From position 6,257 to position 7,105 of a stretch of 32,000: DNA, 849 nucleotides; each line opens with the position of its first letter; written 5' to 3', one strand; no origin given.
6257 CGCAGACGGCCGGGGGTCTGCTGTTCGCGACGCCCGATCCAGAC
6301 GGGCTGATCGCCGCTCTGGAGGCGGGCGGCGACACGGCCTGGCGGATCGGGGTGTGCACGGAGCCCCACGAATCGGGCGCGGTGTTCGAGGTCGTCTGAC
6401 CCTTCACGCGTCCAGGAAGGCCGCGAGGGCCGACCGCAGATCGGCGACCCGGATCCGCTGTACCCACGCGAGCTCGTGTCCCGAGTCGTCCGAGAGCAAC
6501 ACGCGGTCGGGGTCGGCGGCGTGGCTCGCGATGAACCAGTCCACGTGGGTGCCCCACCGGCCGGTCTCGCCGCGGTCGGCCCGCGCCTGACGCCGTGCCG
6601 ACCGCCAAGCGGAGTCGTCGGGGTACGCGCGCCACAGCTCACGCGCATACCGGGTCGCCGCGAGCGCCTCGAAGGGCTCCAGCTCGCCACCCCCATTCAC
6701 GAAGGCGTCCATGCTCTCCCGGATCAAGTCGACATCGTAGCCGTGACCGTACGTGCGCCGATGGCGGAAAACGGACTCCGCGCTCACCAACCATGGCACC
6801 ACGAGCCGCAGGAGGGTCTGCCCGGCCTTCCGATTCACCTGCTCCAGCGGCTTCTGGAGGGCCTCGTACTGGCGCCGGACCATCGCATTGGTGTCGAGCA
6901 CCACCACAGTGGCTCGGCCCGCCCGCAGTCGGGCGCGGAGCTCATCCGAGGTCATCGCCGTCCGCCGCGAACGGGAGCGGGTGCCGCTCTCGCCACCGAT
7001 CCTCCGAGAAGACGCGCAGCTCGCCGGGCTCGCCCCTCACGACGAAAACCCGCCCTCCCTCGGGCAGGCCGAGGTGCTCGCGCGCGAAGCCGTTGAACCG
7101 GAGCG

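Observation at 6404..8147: ABC-type ATPase fused to an AbrB/MazE-like antitoxin domain, overlapping a PIN (VapC-like) gene: candidate ATPase-gated toxin-antitoxin / defence pair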

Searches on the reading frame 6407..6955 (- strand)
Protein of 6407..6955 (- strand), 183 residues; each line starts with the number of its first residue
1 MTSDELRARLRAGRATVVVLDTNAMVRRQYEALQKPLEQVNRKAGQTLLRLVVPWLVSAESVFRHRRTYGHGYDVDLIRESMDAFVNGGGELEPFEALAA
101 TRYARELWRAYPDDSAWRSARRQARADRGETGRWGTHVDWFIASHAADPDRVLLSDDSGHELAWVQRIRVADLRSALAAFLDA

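Call 3: search_protein_families(library=pfam, proteins=[window:6407-6955:-], max_evalue=1)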
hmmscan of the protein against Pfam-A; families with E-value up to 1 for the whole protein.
window:6407-6955:- (183 aa): 0 families

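Call 4: search_protein_families(library=padloc, proteins=[window:6407-6955:-], max_evalue=1)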
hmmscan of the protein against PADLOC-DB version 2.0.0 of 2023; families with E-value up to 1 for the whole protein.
window:6407-6955:- (183 aa): 1 family
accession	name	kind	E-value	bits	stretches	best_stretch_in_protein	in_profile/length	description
PDLC02031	Cas3d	-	0.037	10.5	1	10-51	63-104/687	-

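Call 5: search_protein_families(library=ncbifam, proteins=[window:6407-6955:-], max_evalue=1)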
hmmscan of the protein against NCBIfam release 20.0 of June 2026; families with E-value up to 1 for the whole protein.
window:6407-6955:- (183 aa): 0 families

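Call 7: find_homologous_proteins(query=window:6407-6955:-, max_evalue=0.001)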
Query window:6407-6955:- (183 aa): 1 proteins with E <= 0.001 among 5871 candidates.
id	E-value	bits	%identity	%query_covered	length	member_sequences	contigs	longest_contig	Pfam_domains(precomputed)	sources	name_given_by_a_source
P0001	4.5e-104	364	99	90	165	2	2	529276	-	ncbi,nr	ncbi:MAG: hypothetical protein H6736_02545 [Alphaproteobacteria bacterium]|nr:hypothetical protein [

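Call 21: search_solved_structures(query=A2, max_evalue=10, show_alignments=3)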
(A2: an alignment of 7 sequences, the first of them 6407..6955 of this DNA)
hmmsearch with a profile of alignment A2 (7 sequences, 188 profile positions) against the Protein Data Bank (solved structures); distinct sequences matched with E-value up to 10: 7.
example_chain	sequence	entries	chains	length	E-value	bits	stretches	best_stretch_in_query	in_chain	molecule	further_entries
4ky3_A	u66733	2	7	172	0.14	15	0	157-184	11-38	designed protein OR327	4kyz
1qys_A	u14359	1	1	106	0.19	14.5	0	157-184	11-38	TOP7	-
7fao_A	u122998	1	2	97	0.19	14.5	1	157-184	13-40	Top7 Surface mutant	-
4nj6_A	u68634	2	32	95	0.35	13.6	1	134-171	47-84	Auxin response factor 7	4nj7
6sd6_C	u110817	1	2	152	1.3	11.8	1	130-163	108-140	tRNA(fMet)-specific endonuclease VapC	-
3tnd_A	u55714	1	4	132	1.4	11.7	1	130-163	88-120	tRNA(fMet)-specific endonuclease VapC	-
9h6a_A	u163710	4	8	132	1.7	11.4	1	130-163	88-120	tRNA(fMet)-specific endonuclease VapC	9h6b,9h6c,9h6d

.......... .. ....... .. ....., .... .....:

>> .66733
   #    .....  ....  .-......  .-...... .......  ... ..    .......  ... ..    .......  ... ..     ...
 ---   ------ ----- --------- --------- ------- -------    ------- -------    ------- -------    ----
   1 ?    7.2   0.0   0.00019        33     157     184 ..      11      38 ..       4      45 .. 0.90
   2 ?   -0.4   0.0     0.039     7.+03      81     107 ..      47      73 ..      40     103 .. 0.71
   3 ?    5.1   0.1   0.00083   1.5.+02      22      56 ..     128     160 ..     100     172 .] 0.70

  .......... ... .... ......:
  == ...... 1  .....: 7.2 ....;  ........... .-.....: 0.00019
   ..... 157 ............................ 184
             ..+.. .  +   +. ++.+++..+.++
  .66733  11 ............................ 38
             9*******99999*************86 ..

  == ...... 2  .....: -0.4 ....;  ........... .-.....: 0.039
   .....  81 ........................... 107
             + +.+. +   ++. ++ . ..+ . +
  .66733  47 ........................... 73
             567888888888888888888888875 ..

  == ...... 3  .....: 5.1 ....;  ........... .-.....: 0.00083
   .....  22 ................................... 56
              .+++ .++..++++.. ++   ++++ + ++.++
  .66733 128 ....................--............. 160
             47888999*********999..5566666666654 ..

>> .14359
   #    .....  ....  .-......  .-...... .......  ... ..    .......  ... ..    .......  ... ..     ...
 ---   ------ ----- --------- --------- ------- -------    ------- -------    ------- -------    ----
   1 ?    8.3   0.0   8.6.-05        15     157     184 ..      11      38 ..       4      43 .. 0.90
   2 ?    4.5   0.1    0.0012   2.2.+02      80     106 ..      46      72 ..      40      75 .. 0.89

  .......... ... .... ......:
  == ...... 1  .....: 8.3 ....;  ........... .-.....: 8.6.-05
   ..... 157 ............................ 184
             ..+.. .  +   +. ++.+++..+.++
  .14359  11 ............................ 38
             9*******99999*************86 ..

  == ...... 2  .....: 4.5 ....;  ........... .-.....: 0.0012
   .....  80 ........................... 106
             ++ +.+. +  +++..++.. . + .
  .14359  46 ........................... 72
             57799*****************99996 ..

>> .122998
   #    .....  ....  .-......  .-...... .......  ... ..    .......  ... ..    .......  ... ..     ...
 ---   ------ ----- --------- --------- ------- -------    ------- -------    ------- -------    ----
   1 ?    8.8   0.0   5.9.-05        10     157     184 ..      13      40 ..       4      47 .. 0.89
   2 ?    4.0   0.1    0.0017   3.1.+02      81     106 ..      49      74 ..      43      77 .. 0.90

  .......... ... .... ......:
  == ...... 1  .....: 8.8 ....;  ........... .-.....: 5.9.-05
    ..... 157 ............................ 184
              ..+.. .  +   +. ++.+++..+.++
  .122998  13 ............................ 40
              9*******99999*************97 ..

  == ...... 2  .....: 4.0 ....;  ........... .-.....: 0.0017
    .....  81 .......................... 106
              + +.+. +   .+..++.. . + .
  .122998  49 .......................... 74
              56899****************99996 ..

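Call 26: search_protein_families(library=pfam, alignment_id=A2, max_evalue=10)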
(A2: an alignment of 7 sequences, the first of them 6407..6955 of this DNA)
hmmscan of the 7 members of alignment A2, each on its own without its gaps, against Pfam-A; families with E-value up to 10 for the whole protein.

A. member 1, window:6407-6955:- (183 aa): 0 families

B. families by the number of members that match (of 7 scanned): 3 families
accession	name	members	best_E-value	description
PF01850.27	PIN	4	0.00079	PIN domain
PF16289.11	PIN_12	1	0.012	PIN domain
PF09302.16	XLF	1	0.16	XLF N-terminal domain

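Call 27: find_homologous_proteins(query=A2, max_evalue=0.001)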
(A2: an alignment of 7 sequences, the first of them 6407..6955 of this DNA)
Query A2 (7 sequences) (183 aa, profile of the alignment): 96 proteins with E <= 0.001 among 8000 candidates.
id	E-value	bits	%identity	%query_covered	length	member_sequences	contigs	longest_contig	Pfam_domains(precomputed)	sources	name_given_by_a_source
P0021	2.6e-77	277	24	99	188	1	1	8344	-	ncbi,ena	-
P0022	1.5e-74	268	25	99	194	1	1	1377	-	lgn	-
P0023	1.0e-73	265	25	100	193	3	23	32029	-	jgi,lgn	jgi:predicted nucleic acid-binding protein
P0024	1.7e-67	245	25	99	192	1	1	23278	-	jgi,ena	-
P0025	2.9e-66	241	26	99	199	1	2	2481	-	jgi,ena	-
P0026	3.1e-65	237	26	72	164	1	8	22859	-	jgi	jgi:hypothetical protein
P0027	1.1e-60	222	27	98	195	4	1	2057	-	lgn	-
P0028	1.7e-57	212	23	91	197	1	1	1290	PF01850.28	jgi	jgi:hypothetical protein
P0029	7.3e-57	210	26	91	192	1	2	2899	-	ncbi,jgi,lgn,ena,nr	ncbi:MAG TPA: hypothetical protein EYP59_07035 [Thiotrichaceae bacterium]|nr:hypothetical protein [T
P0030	7.9e-57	210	25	91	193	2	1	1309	PF01850.28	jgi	-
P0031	3.8e-56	208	23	91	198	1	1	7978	-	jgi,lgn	jgi:hypothetical protein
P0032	1.2e-55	206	25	96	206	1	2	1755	-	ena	-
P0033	1.3e-55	206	26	98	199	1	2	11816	-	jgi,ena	-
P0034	2.8e-53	198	24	91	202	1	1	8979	PF01850.28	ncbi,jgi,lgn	-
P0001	8.2e-52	194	99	90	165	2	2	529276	-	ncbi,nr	ncbi:MAG: hypothetical protein H6736_02545 [Alphaproteobacteria bacterium]|nr:hypothetical protein [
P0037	9.9e-50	187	27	91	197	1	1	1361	PF01850.28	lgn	-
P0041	4.7e-49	184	32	99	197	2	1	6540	-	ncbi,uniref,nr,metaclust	ncbi:hypothetical protein BE17_13155 [Sorangium cellulosum]|uniref:PIN domain-containing protein n=1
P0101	2.1e-36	143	23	91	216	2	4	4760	PF01850.28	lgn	-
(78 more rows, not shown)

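Call 30: find_related_loci(query=A4, collection=genome_contigs, flank=6000)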
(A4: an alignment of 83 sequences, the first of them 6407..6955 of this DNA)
Query A4 (183 aa) in genome_contigs; peptide patterns used: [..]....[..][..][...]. (x = any residue, [..] = any of these).
60 stretches matched a pattern; 14 encode a relative of the query (tblastn E <= 1e-3); 14 distinct loci.
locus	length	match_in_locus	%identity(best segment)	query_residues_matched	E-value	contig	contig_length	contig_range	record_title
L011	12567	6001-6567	30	1-177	2e-16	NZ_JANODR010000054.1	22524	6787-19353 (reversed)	MAG: Archangium sp. isolate VAR_17_metabat_108 VAR_17_k141_973035, whole genome shotgun sequence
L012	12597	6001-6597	30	2-182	5e-14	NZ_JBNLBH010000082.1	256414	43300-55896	MAG: Haliangium sp. isolate C2.bin.32.orig k141_614533, whole genome shotgun sequence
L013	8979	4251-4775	24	1-167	1e-13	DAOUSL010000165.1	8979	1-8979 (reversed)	MAG TPA_asm: Thioploca sp. isolate CSMAG_545 CSMAG_545_k127_144004_length_8979_cov_29.0000, whole genome shotgun sequenc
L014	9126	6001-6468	25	38-183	2e-13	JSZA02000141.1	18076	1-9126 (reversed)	Candidatus Thiomargarita nelsonii isolate Hydrate Ridge NODE_459_length_18076_cov_204.308_ID_917, whole genome shotgun s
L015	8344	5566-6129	24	1-181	2e-13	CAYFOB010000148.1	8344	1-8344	MAG TPA_asm: uncultured Thiomargarita sp. isolate ERP019367_co1_33 genome assembly, contig: NODE_5271_length_8344_cov_3.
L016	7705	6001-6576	23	1-181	4e-13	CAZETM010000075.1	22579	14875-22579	MAG TPA_asm: uncultured Polyangium sp. isolate binchicken_co186_95 genome assembly, contig: NODE_2659_length_22579_cov_7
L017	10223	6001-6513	27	1-167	4e-13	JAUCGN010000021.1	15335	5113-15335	Thiotrichales bacterium HSG1 NODE_22_length_15335, whole genome shotgun sequence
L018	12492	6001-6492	30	9-162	2e-12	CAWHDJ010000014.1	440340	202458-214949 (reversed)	MAG: uncultured delta proteobacterium isolate MFD09495.bin.2.10 genome assembly, contig: contig_4529, whole genome shotg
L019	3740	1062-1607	26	1-180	2e-11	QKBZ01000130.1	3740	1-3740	MAG: Beggiatoa sp. isolate SZUA-411 scaffold_137165, whole genome shotgun sequence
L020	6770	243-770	29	1-165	9e-11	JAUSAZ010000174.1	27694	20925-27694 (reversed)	MAG: Myxococcales bacterium isolate E6_metabat.bin.30 E6_k141_334293, whole genome shotgun sequence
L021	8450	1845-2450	27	1-183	1e-10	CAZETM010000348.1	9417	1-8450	MAG TPA_asm: uncultured Polyangium sp. isolate binchicken_co186_95 genome assembly, contig: NODE_9871_length_9417_cov_6.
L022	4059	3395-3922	28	5-167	1e-9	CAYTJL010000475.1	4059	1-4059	MAG TPA_asm: uncultured Polyangiaceae bacterium isolate SRP189682_co1_9 genome assembly, contig: NODE_68703_length_4059_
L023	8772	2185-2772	29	1-179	3e-8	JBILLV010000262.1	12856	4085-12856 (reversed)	MAG: Polyangiales bacterium isolate ME2017-08-08_3300044911_group7_bin125 Rohwer_bin1484_scaffold_5961_c1, whole genome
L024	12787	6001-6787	25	1-183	1e-6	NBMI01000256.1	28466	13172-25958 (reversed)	MAG: Candidatus Parabeggiatoa sp. nov. 2 isolate 4572_84 ex4572_84_scaffold_12307, whole genome shotgun sequence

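Call 37: predict_structure(alignment_id=A4)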
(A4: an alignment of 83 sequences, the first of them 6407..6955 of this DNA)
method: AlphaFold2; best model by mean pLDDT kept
length: 183 residues; sequences in the alignment: 83
mean_pLDDT: 91.8   pTM: 0.85
mean pLDDT of the five models: 91.8, 89.7, 89.4, 89.0, 87.7
residues with pLDDT >= 90: 138; 70-90: 38; 50-70: 7; < 50: 0
segments of 3 or more residues with pLDDT < 50: none
pLDDT, mean of each block of 10 residues (from residue 1): 97 96 90 96 97 92 88 90 94 93 93 93 82 71 95 94 95 97 96
secondary structure, 60 per line:
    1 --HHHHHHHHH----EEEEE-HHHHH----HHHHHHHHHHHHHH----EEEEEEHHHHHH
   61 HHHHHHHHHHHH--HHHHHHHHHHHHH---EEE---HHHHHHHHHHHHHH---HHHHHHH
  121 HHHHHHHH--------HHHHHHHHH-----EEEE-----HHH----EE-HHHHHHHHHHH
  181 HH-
elements in order: H3-11 E16-20 H22-26 H31-44 E49-54 H55-72 H75-87 E91-93 H97-110 H114-128 H137-145 E151-154 H170-182

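Call 40: fold_search(model_id=the predicted structure, library=pdb)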
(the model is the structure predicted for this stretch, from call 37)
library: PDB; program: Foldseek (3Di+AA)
matches with E <= 10: 674; with E <= 0.001: 10
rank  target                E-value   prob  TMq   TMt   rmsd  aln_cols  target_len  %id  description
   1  5ecd_A                8.6e-05  1.00  0.45  0.60   6.9       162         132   17  Structure of the Shigella flexneri VapC mutant D98N crystal form 1 (released 2016-02-17)
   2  5ecw_A                1.6e-04  1.00  0.46  0.62   6.8       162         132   15  Structure of the Shigella flexneri VapC mutant D7A (released 2016-02-17)
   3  5ed0_A                1.7e-04  1.00  0.46  0.62   6.9       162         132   16  Structure of the Shigella flexneri VapC mutant D7N (released 2016-02-17)
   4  3zvk_B                3.0e-04  1.00  0.50  0.66   5.9       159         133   15  Crystal structure of VapBC2 from Rickettsia felis bound to a DNA fragment from their promoter (released 2011-12-14)
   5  3tnd_A                3.2e-04  1.00  0.48  0.63   6.4       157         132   16  Crystal structure of Shigella flexneri VapBC toxin-antitoxin complex (released 2011-11-02)
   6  9h6a_A                4.6e-04  1.00  0.47  0.62   6.6       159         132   17  Crystal structure of the E. coli F-plasmid VapBC toxin-antitoxin complex (released 2024-12-18)
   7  3zvk_C                8.4e-04  1.00  0.48  0.65   6.0       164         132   15  Crystal structure of VapBC2 from Rickettsia felis bound to a DNA fragment from their promoter (released 2011-12-14)
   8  6ifc_A                8.9e-04  1.00  0.48  0.63   6.5       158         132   14  Crystal structure of VapBC from Salmonella typhimurium (released 2020-01-29)
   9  3zvk_A                8.9e-04  1.00  0.48  0.63   5.9       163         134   16  Crystal structure of VapBC2 from Rickettsia felis bound to a DNA fragment from their promoter (released 2011-12-14)
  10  6sd6_C                9.5e-04  1.00  0.47  0.61   6.6       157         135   16  Structure of VapBC from Shigella sonnei (released 2020-08-26)
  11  5ecw_B                1.1e-03  1.00  0.47  0.67   6.8       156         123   14  Structure of the Shigella flexneri VapC mutant D7A (released 2016-02-17)
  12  6sd6_D                1.3e-03  1.00  0.46  0.61   6.4       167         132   16  Structure of VapBC from Shigella sonnei (released 2020-08-26)
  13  5k8j_B                1.4e-03  1.00  0.45  0.60   6.5       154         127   16  Structure of Caulobacter crescentus VapBC1 (apo form) (released 2016-12-28)
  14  2hww_B                2.2e-03  0.99  0.38  0.43  10.6       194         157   17  Structure of PIN domain of human SMG6 (released 2006-11-14)
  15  2fe1                  2.8e-03  1.00  0.41  0.54   7.5       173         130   16  Crystal Structure of PAE0151 from Pyrobaculum aerophilum (released 2005-12-27)
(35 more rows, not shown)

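Call 54: search_protein_families(library=padloc, alignment_id=A2, max_evalue=0.01)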
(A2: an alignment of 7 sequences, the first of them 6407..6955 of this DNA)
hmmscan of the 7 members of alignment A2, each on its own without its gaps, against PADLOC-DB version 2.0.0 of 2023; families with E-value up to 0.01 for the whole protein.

A. member 1, window:6407-6955:- (183 aa): 0 families

B. families by the number of members that match (of 7 scanned): 0 families

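Call 63: find_related_loci(query=A4, collection=metagenome_contigs, flank=4000)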
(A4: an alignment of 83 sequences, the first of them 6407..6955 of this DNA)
Query A4 (183 aa) in metagenome_contigs; peptide patterns used: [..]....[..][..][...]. (x = any residue, [..] = any of these).
58 stretches matched a pattern; 14 encode a relative of the query (tblastn E <= 1e-3); 14 distinct loci.
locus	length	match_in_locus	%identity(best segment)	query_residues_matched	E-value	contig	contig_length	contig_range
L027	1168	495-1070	31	1-181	2e-17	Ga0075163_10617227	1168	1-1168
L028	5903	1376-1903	30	18-182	3e-17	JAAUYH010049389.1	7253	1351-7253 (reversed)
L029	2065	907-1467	30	5-181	6e-17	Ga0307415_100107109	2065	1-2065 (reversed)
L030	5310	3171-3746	28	1-181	2e-15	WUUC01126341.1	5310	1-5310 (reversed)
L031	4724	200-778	28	1-182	2e-15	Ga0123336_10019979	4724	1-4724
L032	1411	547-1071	29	1-165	2e-15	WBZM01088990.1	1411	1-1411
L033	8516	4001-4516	26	1-167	4e-14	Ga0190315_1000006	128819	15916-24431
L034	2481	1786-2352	26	1-181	5e-14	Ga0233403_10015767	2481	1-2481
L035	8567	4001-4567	25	1-181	6e-14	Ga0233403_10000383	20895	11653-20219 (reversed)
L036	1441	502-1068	24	1-183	4e-12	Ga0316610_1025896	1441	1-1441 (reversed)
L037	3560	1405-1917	26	1-167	4e-11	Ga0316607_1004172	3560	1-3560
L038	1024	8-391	27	42-162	1e-10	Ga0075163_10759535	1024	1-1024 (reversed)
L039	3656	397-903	24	1-165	4e-10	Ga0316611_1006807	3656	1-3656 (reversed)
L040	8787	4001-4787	25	1-183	5e-7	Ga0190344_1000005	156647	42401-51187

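Call 86: find_related_loci(query=A4, collection=viral_contigs, flank=4000)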
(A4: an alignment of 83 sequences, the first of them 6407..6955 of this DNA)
Query A4 (183 aa) in viral_contigs; peptide patterns used: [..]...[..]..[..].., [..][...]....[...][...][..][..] (x = any residue, [..] = any of these).
56 stretches matched a pattern, but none encodes a relative of the query by tblastn (E <= 1e-3).

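Call 95: search_dna_similar(query=P0041, collection=plasmids, mode=protein, max_evalue=0.001, max_rows=15)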
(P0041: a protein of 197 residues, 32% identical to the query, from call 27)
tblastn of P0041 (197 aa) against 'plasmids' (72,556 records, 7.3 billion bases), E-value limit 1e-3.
No match.
